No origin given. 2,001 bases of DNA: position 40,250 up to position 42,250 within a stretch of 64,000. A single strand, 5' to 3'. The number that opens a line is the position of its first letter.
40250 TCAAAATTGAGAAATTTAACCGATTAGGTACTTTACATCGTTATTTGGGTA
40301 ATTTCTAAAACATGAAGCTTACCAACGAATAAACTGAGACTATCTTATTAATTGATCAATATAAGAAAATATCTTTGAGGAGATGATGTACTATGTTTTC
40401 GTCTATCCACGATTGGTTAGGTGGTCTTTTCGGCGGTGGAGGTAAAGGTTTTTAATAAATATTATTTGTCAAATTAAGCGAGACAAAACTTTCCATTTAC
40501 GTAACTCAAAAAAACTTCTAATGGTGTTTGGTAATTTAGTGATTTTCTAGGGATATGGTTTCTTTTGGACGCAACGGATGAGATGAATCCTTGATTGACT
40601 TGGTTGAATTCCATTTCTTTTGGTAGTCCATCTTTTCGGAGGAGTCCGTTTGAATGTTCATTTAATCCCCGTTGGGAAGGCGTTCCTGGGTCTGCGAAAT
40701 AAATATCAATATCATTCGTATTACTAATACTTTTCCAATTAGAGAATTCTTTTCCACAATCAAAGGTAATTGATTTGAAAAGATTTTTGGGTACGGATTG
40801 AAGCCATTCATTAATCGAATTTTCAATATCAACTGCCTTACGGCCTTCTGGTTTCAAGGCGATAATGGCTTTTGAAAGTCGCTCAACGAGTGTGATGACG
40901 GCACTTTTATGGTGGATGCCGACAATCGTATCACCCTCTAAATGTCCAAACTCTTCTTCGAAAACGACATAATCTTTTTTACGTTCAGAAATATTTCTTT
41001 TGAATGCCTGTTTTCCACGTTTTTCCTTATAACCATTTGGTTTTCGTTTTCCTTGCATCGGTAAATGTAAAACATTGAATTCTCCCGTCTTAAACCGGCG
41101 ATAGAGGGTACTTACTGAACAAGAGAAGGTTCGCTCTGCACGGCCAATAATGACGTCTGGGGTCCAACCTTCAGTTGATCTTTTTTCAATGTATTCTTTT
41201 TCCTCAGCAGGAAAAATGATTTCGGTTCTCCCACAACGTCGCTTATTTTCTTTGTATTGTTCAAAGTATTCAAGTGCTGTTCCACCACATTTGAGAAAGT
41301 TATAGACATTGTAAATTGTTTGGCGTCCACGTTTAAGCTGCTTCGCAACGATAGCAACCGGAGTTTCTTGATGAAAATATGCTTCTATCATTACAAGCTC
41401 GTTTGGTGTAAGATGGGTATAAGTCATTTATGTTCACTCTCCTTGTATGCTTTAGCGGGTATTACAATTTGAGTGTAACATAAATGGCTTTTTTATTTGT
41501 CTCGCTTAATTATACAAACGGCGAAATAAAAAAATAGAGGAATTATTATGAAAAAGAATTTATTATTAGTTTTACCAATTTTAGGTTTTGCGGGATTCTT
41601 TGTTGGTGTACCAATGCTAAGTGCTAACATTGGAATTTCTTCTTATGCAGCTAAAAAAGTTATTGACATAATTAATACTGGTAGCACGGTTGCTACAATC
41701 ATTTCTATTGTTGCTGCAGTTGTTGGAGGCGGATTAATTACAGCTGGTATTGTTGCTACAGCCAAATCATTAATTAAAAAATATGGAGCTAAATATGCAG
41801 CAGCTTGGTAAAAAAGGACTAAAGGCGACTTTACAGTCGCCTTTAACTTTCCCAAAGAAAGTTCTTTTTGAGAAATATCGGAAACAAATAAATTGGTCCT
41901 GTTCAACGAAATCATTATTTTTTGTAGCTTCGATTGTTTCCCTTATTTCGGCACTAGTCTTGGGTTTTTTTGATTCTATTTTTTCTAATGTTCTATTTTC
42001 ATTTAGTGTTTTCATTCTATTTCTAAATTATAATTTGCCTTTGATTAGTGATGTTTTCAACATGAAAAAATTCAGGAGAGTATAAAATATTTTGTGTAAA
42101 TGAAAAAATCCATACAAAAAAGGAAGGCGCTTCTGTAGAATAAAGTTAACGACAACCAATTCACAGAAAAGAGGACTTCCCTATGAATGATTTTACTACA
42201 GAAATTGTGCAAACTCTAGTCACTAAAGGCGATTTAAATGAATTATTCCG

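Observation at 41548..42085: Orphaned circular-bacteriocin-like structural gene stranded between an IS30-family and an IS256-family element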

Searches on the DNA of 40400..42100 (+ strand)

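Call 5: search_dna_similar(query=window:41440-42100:+, collection=plasmids, mode=distant, max_rows=30)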
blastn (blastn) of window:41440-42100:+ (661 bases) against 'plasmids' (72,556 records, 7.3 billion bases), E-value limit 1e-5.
Records with a match: 836; places in all: 1489; records where one place covers at least 80% of the query: 98.
Best place of each record, by identity: >=99% 120; 95-99% 225; 90-95% 88; 80-90% 334; 60-80% 69.
By first word of the organism name: Enterococcus 715; Lactococcus 74; Staphylococcus 20; Limosilactobacillus 11; Ligilactobacillus 4; Clostridium 2; Carnobacterium 2; Lactobacillus 2; Klebsiella 1; Aerococcus 1; and 4 more.
By predicted mobility (MOB-suite, as given by PLSDB): mobilizable 290; conjugative 281; non-mobilizable 265.
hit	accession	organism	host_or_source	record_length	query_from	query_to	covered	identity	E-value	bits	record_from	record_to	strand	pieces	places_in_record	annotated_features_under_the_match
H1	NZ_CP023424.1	Enterococcus faecium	Homo sapiens,blood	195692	1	661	100%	100.0%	0e+0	1193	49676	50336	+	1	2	uberolysin/carnocyclin family circular bacteriocin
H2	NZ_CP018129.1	Enterococcus faecium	Homo sapiens,feces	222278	1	661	100%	100.0%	0e+0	1193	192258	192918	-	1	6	uberolysin/carnocyclin family circular bacteriocin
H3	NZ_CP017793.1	Enterococcus faecium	Homo sapiens,Peritoneal fluid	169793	1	661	100%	100.0%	0e+0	1193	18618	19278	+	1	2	uberolysin/carnocyclin family circular bacteriocin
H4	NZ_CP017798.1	Enterococcus faecium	Homo sapiens,Peritoneal fluid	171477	1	661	100%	100.0%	0e+0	1193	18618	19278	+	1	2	uberolysin/carnocyclin family circular bacteriocin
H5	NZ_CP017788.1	Enterococcus faecium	Homo sapiens,wound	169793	1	661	100%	100.0%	0e+0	1193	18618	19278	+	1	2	uberolysin/carnocyclin family circular bacteriocin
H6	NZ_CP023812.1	Enterococcus faecium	Homo sapiens,blood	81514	1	661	100%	100.0%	0e+0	1193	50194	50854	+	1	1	uberolysin/carnocyclin family circular bacteriocin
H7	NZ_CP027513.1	Enterococcus faecium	Homo sapiens,blood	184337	1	661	100%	100.0%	0e+0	1193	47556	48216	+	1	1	uberolysin/carnocyclin family circular bacteriocin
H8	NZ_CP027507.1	Enterococcus faecium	Homo sapiens,not_blood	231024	1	661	100%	100.0%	0e+0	1193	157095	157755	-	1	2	uberolysin/carnocyclin family circular bacteriocin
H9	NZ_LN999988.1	Enterococcus faecium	-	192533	1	661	100%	100.0%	0e+0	1193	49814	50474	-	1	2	uberolysin/carnocyclin family circular bacteriocin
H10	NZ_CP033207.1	Enterococcus faecium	Homo sapiens,urine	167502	1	661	100%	100.0%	0e+0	1193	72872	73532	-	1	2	uberolysin/carnocyclin family circular bacteriocin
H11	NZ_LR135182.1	Enterococcus faecium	-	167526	1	661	100%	100.0%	0e+0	1193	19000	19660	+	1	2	uberolysin/carnocyclin family circular bacteriocin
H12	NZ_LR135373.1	Enterococcus faecium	-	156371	1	661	100%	100.0%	0e+0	1193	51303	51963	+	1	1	uberolysin/carnocyclin family circular bacteriocin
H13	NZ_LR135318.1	Enterococcus faecium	-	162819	1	661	100%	100.0%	0e+0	1193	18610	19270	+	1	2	uberolysin/carnocyclin family circular bacteriocin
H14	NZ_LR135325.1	Enterococcus faecium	-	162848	1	661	100%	100.0%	0e+0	1193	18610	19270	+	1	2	uberolysin/carnocyclin family circular bacteriocin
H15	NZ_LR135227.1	Enterococcus faecium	-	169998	1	661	100%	100.0%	0e+0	1193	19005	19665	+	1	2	uberolysin/carnocyclin family circular bacteriocin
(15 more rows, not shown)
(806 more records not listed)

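Call 6: get_annotated_region(hit=H1, flank=8000)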
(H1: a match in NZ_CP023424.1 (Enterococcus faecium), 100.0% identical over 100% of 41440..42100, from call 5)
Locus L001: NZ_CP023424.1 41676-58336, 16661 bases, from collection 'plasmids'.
description: Enterococcus faecium strain K60-39 plasmid pTT39_p1, complete sequence
organism: Enterococcus faecium (NCBI taxid 1352)
taxonomy: Bacteria; Bacillota; Bacilli; Lactobacillales; Enterococcaceae; Enterococcus; Enterococcus faecium
host: -; source: Homo sapiens,blood; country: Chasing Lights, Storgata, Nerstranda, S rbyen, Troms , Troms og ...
typing (MOB-suite, as given by PLSDB): conjugative; replicon rep_cluster_893; relaxase MOBP; mating-pair formation MPF_T
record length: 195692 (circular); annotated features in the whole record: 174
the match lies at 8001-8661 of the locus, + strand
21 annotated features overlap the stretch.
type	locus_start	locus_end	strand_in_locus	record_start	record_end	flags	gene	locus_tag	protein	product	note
CDS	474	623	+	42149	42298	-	-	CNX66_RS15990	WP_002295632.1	hypothetical protein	-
CDS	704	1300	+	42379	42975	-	-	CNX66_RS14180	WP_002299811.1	type IV toxin-antitoxin system AbiEi family antitoxin domain-containing protein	-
CDS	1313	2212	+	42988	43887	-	-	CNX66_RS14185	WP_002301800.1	nucleotidyl transferase AbiEii/AbiGii toxin family protein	-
CDS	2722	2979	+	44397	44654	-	-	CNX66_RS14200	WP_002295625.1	hypothetical protein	-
CDS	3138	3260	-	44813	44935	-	-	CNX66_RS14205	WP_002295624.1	putative holin-like toxin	-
CDS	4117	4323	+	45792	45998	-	-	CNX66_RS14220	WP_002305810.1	hypothetical protein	-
CDS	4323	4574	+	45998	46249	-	-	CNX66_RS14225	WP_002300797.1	hypothetical protein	-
CDS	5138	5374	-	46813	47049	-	-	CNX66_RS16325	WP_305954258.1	hypothetical protein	-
CDS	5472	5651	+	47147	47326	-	-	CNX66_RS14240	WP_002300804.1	hypothetical protein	-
CDS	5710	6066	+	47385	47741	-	-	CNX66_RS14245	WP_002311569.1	hypothetical protein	-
CDS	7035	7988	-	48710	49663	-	-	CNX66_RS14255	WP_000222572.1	IS30 family transposase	-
CDS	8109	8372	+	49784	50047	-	-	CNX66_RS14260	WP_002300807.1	uberolysin/carnocyclin family circular bacteriocin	-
CDS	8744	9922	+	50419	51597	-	-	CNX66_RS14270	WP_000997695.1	IS256-like element ISEf1 family transposase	GO:0006313 - DNA transposition [Evidence IEA]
CDS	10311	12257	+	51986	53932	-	-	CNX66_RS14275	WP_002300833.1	PTS sugar transporter subunit IIA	-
CDS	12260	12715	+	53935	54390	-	-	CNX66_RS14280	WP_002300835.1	PTS sugar transporter subunit IIA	GO:0008643 - carbohydrate transport [Evidence IEA]; GO:0009401 - phosphoenolpyruvate-dependent sugar phosphotransferase ...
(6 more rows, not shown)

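Call 42: search_dna_similar(query=window:40400-41600:+, collection=plasmids, mode=near, rows=spread, max_rows=30)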
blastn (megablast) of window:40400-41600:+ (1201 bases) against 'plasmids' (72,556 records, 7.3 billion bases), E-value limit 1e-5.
Records with a match: 437; places in all: 952; records where one place covers at least 80% of the query: 399.
Best place of each record, by identity: >=99% 368; 95-99% 68; 60-80% 1.
By first word of the organism name: Enterococcus 431; Staphylococcus 3; Lactococcus 2; Klebsiella 1.
By predicted mobility (MOB-suite, as given by PLSDB): conjugative 214; non-mobilizable 185; mobilizable 38.
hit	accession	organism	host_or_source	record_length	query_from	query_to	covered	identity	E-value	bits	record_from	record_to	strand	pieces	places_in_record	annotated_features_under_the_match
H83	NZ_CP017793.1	Enterococcus faecium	Homo sapiens,Peritoneal fluid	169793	1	1201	100%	100.0%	0e+0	2218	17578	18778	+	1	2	IS30 family transposase | uberolysin/carnocyclin family circular bacteriocin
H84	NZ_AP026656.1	Enterococcus faecium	Homo sapiens,urine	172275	1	1201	100%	100.0%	0e+0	2218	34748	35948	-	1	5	IS30 family transposase | uberolysin/carnocyclin family circular bacteriocin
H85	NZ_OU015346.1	Enterococcus faecium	Homo sapiens,blood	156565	1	1201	100%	99.9%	0e+0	2213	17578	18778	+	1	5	IS30 family transposase | uberolysin/carnocyclin family circular bacteriocin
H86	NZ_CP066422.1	Enterococcus faecium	Homo sapiens,cell culture,rectal swab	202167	1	1201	100%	99.9%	0e+0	2213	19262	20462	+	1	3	IS30 family transposase | uberolysin/carnocyclin family circular bacteriocin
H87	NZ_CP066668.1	Enterococcus faecium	Homo sapiens,cell culture,rectal swab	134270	1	1201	100%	99.9%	0e+0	2213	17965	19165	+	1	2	IS30 family transposase | uberolysin/carnocyclin family circular bacteriocin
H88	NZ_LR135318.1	Enterococcus faecium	-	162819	1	1201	100%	99.8%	0e+0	2207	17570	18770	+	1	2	IS30 family transposase | uberolysin/carnocyclin family circular bacteriocin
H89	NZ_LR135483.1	Enterococcus faecium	-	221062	1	1201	100%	99.3%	0e+0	2174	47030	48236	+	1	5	uberolysin/carnocyclin family circular bacteriocin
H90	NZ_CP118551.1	Enterococcus faecium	mixed culture,sewage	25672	51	1150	92%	98.7%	0e+0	1953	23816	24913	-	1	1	IS30 family transposase | ParA family protein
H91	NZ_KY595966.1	Enterococcus faecium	Homo sapiens,blood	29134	48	1133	90%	99.4%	0e+0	1973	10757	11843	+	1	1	IS30 family transposase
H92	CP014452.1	Enterococcus faecium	Homo sapiens,feces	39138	48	1133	90%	99.1%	0e+0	1951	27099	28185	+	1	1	integrase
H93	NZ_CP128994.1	Enterococcus faecium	Food,Cheonggukjang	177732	47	1133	91%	98.8%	0e+0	1940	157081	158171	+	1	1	none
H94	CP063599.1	Enterococcus faecium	Homo sapiens,rectal swab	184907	51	1133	90%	99.1%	0e+0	1943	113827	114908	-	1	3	IS30 family transposase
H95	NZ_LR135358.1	Enterococcus faecium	-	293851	61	1138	90%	99.5%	0e+0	1962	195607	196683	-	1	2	IS30 family transposase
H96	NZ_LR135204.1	Enterococcus faecium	-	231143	50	1125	90%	99.6%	0e+0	1965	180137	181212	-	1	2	IS30 family transposase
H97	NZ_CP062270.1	Enterococcus faecium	Homo sapiens,blood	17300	58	1133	90%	99.6%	0e+0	1965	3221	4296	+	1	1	IS30 family transposase | RNA-directed DNA polymerase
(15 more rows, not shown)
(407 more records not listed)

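Call 54: search_dna_similar(query=window:41524-42075:+, collection=plasmids, mode=distant, rows=spread, max_rows=25)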
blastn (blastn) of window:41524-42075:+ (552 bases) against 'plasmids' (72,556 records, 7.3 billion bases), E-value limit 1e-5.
Records with a match: 101; places in all: 102; records where one place covers at least 80% of the query: 98.
Best place of each record, by identity: >=99% 94; 95-99% 2; 90-95% 2; 60-80% 3.
By first word of the organism name: Enterococcus 99; Clostridium 2.
By predicted mobility (MOB-suite, as given by PLSDB): non-mobilizable 50; conjugative 46; mobilizable 5.
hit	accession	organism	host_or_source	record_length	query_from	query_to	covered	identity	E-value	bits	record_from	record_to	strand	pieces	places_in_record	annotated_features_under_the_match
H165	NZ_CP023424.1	Enterococcus faecium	Homo sapiens,blood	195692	1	552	100%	100.0%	0e+0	996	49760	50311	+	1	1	uberolysin/carnocyclin family circular bacteriocin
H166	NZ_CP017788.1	Enterococcus faecium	Homo sapiens,wound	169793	1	552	100%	100.0%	0e+0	996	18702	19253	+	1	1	uberolysin/carnocyclin family circular bacteriocin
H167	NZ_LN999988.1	Enterococcus faecium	-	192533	1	552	100%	100.0%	0e+0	996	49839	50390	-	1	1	uberolysin/carnocyclin family circular bacteriocin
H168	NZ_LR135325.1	Enterococcus faecium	-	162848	1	552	100%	100.0%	0e+0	996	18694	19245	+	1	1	uberolysin/carnocyclin family circular bacteriocin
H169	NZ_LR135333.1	Enterococcus faecium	-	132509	1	552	100%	100.0%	0e+0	996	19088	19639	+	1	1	uberolysin/carnocyclin family circular bacteriocin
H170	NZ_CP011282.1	Enterococcus faecium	single cell culture,blood of a ...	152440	1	552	100%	100.0%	0e+0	996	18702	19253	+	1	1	uberolysin/carnocyclin family circular bacteriocin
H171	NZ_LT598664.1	Enterococcus faecium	Homo sapiens,clinical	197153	1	552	100%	100.0%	0e+0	996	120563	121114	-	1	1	uberolysin/carnocyclin family circular bacteriocin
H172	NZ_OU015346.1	Enterococcus faecium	Homo sapiens,blood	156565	1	552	100%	100.0%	0e+0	996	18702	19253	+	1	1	uberolysin/carnocyclin family circular bacteriocin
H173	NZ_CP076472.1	Enterococcus faecium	Homo sapiens,cell culture,blood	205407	1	552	100%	100.0%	0e+0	996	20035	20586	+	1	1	uberolysin/carnocyclin family circular bacteriocin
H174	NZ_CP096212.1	Enterococcus faecium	Homo sapiens,blood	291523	1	552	100%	100.0%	0e+0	996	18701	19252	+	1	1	uberolysin/carnocyclin family circular bacteriocin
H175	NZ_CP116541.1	Enterococcus faecium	Bos taurus,whole organism,fecal sample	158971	1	552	100%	100.0%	0e+0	996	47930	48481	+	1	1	uberolysin/carnocyclin family circular bacteriocin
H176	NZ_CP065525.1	Enterococcus faecium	Homo sapiens,pleural fluid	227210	1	552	100%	100.0%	0e+0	996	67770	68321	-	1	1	uberolysin/carnocyclin family circular bacteriocin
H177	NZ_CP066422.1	Enterococcus faecium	Homo sapiens,cell culture,rectal swab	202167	1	552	100%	100.0%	0e+0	996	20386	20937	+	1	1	uberolysin/carnocyclin family circular bacteriocin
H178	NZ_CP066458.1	Enterococcus faecium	Homo sapiens,cell culture,rectal swab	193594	1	552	100%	100.0%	0e+0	996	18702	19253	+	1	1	uberolysin/carnocyclin family circular bacteriocin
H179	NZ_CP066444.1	Enterococcus faecium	Homo sapiens,cell culture,rectal swab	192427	1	552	100%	100.0%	0e+0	996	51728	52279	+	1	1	uberolysin/carnocyclin family circular bacteriocin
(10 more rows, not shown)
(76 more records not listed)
